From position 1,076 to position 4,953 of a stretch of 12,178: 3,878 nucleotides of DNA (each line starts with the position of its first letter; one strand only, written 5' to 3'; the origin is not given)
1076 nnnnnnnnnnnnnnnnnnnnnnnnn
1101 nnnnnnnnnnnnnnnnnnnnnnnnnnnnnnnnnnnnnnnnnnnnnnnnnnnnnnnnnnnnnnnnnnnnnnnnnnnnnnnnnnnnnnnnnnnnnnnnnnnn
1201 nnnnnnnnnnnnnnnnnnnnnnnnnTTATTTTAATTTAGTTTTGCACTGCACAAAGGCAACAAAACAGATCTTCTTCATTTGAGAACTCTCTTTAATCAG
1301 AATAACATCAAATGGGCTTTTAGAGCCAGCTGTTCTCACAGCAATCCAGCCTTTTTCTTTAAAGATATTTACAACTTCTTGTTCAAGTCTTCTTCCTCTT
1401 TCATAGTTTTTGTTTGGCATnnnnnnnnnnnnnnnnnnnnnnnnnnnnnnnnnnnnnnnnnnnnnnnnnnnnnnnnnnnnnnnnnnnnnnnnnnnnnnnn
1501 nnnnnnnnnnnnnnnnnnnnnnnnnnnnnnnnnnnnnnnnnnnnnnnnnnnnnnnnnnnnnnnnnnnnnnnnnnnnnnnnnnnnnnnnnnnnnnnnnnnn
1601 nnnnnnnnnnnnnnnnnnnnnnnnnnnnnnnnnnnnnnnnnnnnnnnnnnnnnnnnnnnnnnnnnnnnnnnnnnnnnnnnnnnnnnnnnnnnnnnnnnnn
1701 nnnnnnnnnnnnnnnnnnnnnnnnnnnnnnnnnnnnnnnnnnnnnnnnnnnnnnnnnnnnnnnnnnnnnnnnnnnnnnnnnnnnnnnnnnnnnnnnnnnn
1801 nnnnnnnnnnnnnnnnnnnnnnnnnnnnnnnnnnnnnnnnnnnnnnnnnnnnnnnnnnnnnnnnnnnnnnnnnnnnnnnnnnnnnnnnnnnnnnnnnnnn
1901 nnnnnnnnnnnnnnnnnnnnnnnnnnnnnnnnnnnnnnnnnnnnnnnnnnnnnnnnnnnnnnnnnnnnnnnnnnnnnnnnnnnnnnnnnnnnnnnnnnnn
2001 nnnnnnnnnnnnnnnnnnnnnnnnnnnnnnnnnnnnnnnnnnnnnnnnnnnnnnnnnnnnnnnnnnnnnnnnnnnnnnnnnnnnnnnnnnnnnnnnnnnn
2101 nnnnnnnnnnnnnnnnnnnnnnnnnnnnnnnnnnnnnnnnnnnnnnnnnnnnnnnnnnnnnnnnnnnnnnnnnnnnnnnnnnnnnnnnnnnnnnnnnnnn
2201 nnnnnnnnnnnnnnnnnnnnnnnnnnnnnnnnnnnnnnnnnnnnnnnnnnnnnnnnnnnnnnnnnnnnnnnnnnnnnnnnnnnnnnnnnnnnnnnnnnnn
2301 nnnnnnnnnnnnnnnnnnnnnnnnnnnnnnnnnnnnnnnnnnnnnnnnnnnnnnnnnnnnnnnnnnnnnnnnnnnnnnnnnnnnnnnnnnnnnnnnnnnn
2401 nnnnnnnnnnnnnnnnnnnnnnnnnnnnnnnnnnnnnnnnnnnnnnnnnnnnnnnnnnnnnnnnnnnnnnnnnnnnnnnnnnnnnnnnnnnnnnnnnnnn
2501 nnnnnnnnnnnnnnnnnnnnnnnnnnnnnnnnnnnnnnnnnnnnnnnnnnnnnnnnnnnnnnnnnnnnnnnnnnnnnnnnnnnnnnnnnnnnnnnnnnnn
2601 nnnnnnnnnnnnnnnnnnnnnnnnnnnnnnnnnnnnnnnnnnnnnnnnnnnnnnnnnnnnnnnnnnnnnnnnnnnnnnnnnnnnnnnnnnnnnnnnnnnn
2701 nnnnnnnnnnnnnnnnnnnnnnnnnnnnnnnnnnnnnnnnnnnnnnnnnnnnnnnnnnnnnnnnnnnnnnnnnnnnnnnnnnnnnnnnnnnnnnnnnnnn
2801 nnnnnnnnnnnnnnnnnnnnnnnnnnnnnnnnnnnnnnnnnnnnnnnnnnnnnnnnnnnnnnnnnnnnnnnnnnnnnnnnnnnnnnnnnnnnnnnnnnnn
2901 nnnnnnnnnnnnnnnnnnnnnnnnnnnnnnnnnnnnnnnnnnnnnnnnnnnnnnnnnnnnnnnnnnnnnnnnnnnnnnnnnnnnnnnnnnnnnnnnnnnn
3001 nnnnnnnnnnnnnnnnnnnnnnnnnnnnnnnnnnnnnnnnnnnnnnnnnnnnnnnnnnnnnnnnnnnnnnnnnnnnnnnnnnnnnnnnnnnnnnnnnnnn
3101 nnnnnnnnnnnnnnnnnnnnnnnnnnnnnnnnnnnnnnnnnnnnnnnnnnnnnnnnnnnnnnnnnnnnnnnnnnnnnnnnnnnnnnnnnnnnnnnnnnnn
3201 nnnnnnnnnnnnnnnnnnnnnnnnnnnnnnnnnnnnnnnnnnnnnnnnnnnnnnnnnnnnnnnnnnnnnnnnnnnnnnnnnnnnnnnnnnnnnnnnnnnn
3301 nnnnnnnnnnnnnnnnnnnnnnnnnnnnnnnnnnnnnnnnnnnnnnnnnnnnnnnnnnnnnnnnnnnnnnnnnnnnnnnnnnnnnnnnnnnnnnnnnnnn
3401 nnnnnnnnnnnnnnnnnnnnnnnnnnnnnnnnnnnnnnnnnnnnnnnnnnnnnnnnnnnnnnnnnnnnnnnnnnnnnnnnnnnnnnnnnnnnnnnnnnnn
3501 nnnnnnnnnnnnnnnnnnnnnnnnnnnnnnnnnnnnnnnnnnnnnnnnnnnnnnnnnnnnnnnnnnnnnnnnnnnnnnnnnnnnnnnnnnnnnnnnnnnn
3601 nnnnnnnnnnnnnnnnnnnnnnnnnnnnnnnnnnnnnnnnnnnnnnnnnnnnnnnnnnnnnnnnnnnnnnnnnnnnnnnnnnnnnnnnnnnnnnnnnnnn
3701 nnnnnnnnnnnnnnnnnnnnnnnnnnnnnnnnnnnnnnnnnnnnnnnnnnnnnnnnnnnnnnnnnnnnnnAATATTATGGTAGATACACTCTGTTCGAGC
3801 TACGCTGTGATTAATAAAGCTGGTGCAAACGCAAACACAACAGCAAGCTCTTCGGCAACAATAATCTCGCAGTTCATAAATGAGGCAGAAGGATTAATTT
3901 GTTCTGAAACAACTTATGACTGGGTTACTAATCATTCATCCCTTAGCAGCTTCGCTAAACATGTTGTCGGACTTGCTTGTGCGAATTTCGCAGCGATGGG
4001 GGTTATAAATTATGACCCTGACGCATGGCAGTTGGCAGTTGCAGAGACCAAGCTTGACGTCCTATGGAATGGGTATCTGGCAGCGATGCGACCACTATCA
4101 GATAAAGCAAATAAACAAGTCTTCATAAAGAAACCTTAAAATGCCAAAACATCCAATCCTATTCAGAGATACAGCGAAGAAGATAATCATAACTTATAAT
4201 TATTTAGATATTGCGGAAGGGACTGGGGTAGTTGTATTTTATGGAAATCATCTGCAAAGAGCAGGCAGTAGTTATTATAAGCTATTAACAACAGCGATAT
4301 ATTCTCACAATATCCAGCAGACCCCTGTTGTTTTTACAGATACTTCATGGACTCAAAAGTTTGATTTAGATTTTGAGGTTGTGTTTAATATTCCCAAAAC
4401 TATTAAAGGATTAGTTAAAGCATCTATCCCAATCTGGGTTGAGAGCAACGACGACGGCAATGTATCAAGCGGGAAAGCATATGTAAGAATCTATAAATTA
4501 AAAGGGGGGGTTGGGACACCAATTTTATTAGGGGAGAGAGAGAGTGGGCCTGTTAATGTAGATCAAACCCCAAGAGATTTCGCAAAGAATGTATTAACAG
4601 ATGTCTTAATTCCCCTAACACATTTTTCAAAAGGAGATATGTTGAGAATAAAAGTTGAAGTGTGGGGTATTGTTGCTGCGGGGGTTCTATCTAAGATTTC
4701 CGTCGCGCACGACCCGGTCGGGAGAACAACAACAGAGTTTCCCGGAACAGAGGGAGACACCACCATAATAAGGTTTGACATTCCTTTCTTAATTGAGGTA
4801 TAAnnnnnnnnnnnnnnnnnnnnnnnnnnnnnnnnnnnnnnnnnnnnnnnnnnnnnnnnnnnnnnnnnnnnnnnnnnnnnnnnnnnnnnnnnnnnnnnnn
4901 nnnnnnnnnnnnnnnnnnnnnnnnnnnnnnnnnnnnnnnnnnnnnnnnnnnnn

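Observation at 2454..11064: Head-only HK97-lineage module in a 12-kb genome with archaeal grammar: minimal virus or capsid-forming satellite?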

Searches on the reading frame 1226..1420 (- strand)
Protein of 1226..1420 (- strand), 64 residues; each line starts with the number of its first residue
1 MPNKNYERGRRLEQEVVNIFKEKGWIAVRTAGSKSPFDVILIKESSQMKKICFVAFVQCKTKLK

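Call 11: search_protein_families(library=pfam, proteins=[window:1226-1420:-], max_evalue=1)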
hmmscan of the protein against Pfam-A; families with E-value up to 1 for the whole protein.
window:1226-1420:- (64 aa): 3 families
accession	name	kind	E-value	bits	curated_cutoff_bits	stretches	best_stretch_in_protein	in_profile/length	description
PF01870.24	Hjc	-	0.00014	22.2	21.1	1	12-45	2-39/93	Archaeal holliday junction resolvase (hjc)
PF04471.18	Mrr_cat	-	0.0093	16.5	21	1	9-61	6-56/115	Restriction endonuclease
PF07927.17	HicA_toxin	-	0.13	12.8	27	1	15-33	3-21/58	HicA toxin of bacterial toxin-antitoxin,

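Call 117: search_protein_families(library=phrogs, proteins=[window:1226-1420:-], max_evalue=0.05)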
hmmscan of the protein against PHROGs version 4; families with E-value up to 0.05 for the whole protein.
window:1226-1420:- (64 aa): 0 families

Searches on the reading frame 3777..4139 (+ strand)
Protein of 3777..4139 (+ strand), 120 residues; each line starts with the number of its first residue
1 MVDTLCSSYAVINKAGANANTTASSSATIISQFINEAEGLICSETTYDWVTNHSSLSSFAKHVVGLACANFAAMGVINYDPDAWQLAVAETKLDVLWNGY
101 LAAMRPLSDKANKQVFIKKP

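Call 6: search_protein_families(library=pfam, proteins=[window:3777-4139:+], max_evalue=0.1)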
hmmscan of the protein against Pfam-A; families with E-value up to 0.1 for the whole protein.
window:3777-4139:+ (120 aa): 0 families

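Call 7: search_protein_families(library=phrogs, proteins=[window:3777-4139:+], max_evalue=0.1)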
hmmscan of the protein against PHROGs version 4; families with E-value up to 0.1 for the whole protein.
window:3777-4139:+ (120 aa): 1 family
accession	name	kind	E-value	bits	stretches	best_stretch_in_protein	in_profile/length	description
phrog_28987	-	unknown function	0.033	15.7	0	49-87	17-53/80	-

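Call 40: search_solved_structures(query=A2, max_evalue=10)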
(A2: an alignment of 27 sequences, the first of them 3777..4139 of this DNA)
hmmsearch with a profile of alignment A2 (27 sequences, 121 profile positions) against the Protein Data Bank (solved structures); distinct sequences matched with E-value up to 10: 0.

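Call 47: search_protein_families(library=pfam, alignment_id=A2, max_evalue=0.01)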
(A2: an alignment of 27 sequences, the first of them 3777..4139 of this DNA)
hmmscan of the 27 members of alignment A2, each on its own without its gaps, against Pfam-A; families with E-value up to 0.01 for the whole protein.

A. member 1, window:3777-4139:+ (120 aa): 0 families

B. families by the number of members that match (of 27 scanned): 1 family
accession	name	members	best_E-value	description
PF17523.7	MPS-4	1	0.00034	MinK-related peptide, potassium channel accessory sub-unit protein 4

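Call 109: search_dna_similar(query=window:3777-4139:+, collection=phages, mode=protein, max_evalue=0.01, max_rows=10)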
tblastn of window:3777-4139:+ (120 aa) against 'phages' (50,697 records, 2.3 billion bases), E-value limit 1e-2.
No match.

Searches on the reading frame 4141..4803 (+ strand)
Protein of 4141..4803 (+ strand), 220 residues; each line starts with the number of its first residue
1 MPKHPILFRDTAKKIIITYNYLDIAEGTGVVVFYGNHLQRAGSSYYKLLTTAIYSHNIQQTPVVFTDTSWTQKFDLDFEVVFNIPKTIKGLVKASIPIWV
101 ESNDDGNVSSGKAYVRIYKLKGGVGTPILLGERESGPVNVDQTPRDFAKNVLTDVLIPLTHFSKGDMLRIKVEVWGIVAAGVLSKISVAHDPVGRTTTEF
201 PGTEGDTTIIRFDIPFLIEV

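Call 6: search_protein_families(library=pfam, proteins=[window:4141-4803:+], max_evalue=0.1)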
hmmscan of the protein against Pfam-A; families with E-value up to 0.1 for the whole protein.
window:4141-4803:+ (220 aa): 1 family
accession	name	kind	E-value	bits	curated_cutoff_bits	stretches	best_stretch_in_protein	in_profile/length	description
PF20162.4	Etd1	-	0.066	14.2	27.5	0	66-90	22-46/98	Septation protein etd1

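Call 7: search_protein_families(library=phrogs, proteins=[window:4141-4803:+], max_evalue=0.1)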
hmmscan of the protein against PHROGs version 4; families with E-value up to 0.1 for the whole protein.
window:4141-4803:+ (220 aa): 1 family
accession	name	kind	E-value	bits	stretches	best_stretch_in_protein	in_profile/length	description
phrog_31777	-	unknown function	0.0069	16.7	1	66-147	38-114/280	-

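Call 41: search_solved_structures(query=A3, max_evalue=10)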
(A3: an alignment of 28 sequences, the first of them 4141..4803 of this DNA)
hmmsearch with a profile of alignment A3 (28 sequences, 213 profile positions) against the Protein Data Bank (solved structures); distinct sequences matched with E-value up to 10: 0.

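Call 46: search_protein_families(library=pfam, alignment_id=A3, max_evalue=0.01)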
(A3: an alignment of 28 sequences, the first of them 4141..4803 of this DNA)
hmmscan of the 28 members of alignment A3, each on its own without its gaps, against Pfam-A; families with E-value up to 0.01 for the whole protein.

A. member 1, window:4141-4803:+ (220 aa): 0 families

B. families by the number of members that match (of 28 scanned): 1 family
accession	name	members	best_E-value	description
PF24298.1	DUF7482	1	0.0095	Domain of unknown function (DUF7482)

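Call 67: search_protein_representatives(protein=window:4141-4803:+)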
Query: 220 residues. Proteins with E-value up to 0.001 (for the whole library): 1949; up to 1e-10: 778; up to 1e-30: 1. The best 150 are listed.
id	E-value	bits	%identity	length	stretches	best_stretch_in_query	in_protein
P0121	2.8e-143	491.3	100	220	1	1-220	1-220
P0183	3.6e-28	115.0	36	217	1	10-219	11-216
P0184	1.6e-27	112.8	36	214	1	14-217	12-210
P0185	2.3e-27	112.4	37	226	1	5-219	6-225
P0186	1.3e-25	106.7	34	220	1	5-219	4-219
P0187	1.6e-25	106.3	37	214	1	5-220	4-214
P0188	5.0e-25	104.7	38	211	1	10-220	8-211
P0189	6.4e-25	104.4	33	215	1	4-217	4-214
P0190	1.2e-24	103.5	36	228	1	6-197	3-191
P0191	1.3e-24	103.3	36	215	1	11-219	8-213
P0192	2.1e-24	102.7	38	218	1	16-219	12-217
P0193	2.2e-24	102.6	36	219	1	13-199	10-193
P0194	2.6e-24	102.4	32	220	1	5-219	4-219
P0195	6.5e-24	101.1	34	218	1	5-198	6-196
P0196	1.5e-23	99.9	35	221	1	11-218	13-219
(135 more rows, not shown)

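Call 80: predict_structure(alignment_id=A9)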
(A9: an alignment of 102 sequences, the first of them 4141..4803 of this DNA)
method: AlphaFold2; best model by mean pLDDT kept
length: 220 residues; sequences in the alignment: 102
mean_pLDDT: 89.7   pTM: 0.84
mean pLDDT of the five models: 89.7, 89.2, 89.1, 89.1, 87.8
residues with pLDDT >= 90: 161; 70-90: 39; 50-70: 13; < 50: 7
segments of 3 or more residues with pLDDT < 50: 131-137
pLDDT, mean of each block of 10 residues (from residue 1): 68 77 90 98 97 98 96 98 97 95 88 94 90 50 77 93 98 94 95 97 89 94
secondary structure, 60 per line:
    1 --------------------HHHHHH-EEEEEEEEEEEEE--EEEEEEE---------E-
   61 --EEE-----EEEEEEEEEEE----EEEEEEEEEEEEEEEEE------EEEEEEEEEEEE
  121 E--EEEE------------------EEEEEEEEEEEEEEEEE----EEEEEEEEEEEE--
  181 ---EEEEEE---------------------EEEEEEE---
elements in order: H21-26 E28-40 E43-49 E63-65 E71-81 E86-102 E109-121 E124-127 E146-162 E167-178 E184-189 E211-217

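Call 83: fold_search(model_id=the predicted structure, library=pdb)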
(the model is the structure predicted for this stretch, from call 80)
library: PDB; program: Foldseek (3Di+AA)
matches with E <= 10: 1448; with E <= 0.001: 27
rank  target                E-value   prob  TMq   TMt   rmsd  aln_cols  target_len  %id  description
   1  3ib3_A                7.5e-06  1.00  0.32  0.16  12.2       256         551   13  Crystal Structure of SACOL2612 - CocE/NonD family hydrolase from Staphylococcus aureus (released 2009-08-11)
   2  3ib3_B                8.9e-06  1.00  0.36  0.18   7.9       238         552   11  Crystal Structure of SACOL2612 - CocE/NonD family hydrolase from Staphylococcus aureus (released 2009-08-11)
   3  3iii                  9.9e-06  1.00  0.37  0.18   7.7       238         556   12  1.95 Angstrom Crystal Structure of CocE/NonD family hydrolase (SACOL2612) from Staphylococcus aureus (released 2009-08-18)
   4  3puh_B                1.1e-05  1.00  0.50  0.21   7.8       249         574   10  Cocaine Esterase, wild-type biologically active dimer (released 2011-09-21)
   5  3puh_A                1.4e-05  1.00  0.47  0.20   7.9       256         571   10  Cocaine Esterase, wild-type biologically active dimer (released 2011-09-21)
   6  3ida                  1.4e-05  1.00  0.45  0.20   7.9       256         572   12  Thermostable Cocaine Esterase with mutations L169K and G173Q, bound to DTT adduct (released 2010-03-02)
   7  8yzn                  1.8e-05  1.00  0.50  0.24   7.8       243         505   11  Crystal structural analysis of PaL (released 2024-04-17)
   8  7f65                  1.8e-05  1.00  0.47  0.20   7.5       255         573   12  Bacetrial Cocaine Esterase with mutations T172R/G173Q/V116K/S117A/A51L, bound to benzoic acid (released 2021-09-15)
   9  9k48                  2.1e-05  1.00  0.49  0.21   7.5       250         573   11  Bacetrial Cocaine Esterase with mutations T172R/G173Q/V116K/S117A/A51K (released 2024-12-18)
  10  3i2i                  2.5e-05  1.00  0.46  0.20   8.0       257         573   12  Cocaine Esterase with mutation T172R, bound to DTT adduct (released 2010-06-16)
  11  1ju3                  2.6e-05  1.00  0.47  0.20   7.7       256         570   12  BACTERIAL COCAINE ESTERASE COMPLEX WITH TRANSITION STATE ANALOG (released 2001-12-21)
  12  3i2j                  2.6e-05  1.00  0.46  0.20   8.0       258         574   12  Cocaine Esterase, wild type, without a ligand (released 2010-06-16)
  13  8yzo                  3.1e-05  1.00  0.49  0.23   9.0       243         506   11  Crystal structural analysis of PaL mutant L297M (released 2024-04-17)
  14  3pui                  3.2e-05  1.00  0.47  0.20   7.7       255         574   12  Cocaine Esterase with mutations G4C, S10C (released 2011-09-21)
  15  3i2f                  3.6e-05  1.00  0.48  0.21   8.0       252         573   12  Cocaine Esterase with mutations T172R / G173Q, bound to DTT adduct (released 2010-06-16)
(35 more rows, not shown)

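Call 89: fold_search(model_id=the predicted structure, library=viral)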
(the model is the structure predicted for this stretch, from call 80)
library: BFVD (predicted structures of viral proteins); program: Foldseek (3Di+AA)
matches with E <= 10: 1533; with E <= 0.001: 114
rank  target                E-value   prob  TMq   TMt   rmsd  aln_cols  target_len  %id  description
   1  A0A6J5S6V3            1.1e-08  1.00  0.40  0.08  12.5       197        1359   17  Intramolecular chaperone auto-processing domain containing protein [uncultured Caudovirales phage]
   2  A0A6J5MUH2            4.8e-08  1.00  0.43  0.13   6.9       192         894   14  Uncharacterized protein [uncultured Caudovirales phage]
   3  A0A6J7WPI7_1          1.4e-07  1.00  0.42  0.13   7.2       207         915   15  Intramolecular chaperone auto-processing domain containing protein [uncultured Caudovirales phage]
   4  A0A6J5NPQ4            1.4e-07  1.00  0.39  0.12   9.8       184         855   18  Uncharacterized protein [uncultured Caudovirales phage]
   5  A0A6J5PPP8            2.3e-07  1.00  0.40  0.10   6.9       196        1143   17  Peptidase S74 domain-containing protein [uncultured Caudovirales phage]
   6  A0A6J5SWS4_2          2.6e-07  1.00  0.51  0.12   5.8       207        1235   14  Collagen triple helix repeat [uncultured Caudovirales phage]
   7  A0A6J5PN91            3.0e-07  1.00  0.49  0.23   5.3       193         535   18  Uncharacterized protein [uncultured Caudovirales phage]
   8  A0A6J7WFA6            7.2e-07  1.00  0.43  0.33   7.3       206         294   17  Phage major tail protein TP901-1 [uncultured Caudovirales phage]
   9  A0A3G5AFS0            1.7e-06  1.00  0.42  0.10  15.0       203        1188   16  Uncharacterized protein [Solivirus sp.]
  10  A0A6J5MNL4            1.9e-06  1.00  0.44  0.21   8.0       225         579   20  Uncharacterized protein [uncultured Caudovirales phage]
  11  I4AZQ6                4.8e-06  1.00  0.34  0.39  11.7       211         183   12  (no name in the UniProt tables at hand)
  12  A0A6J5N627            8.7e-06  1.00  0.49  0.20   7.7       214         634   13  Collagen triple helix repeat [uncultured Caudovirales phage]
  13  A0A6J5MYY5            9.1e-06  1.00  0.45  0.17   6.2       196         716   18  Uncharacterized protein [uncultured Caudovirales phage]
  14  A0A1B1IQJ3            1.0e-05  1.00  0.30  0.10   8.6       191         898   12  (no name in the UniProt tables at hand)
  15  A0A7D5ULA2            1.1e-05  1.00  0.36  0.21   7.3       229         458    9  Uncharacterized protein [Scale drop disease virus]
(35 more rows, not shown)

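Call 111: search_dna_similar(query=window:4141-4803:+, collection=phages, mode=protein, max_evalue=0.01, max_rows=10)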
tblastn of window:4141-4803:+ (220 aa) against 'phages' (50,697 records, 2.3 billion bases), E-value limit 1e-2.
No match.
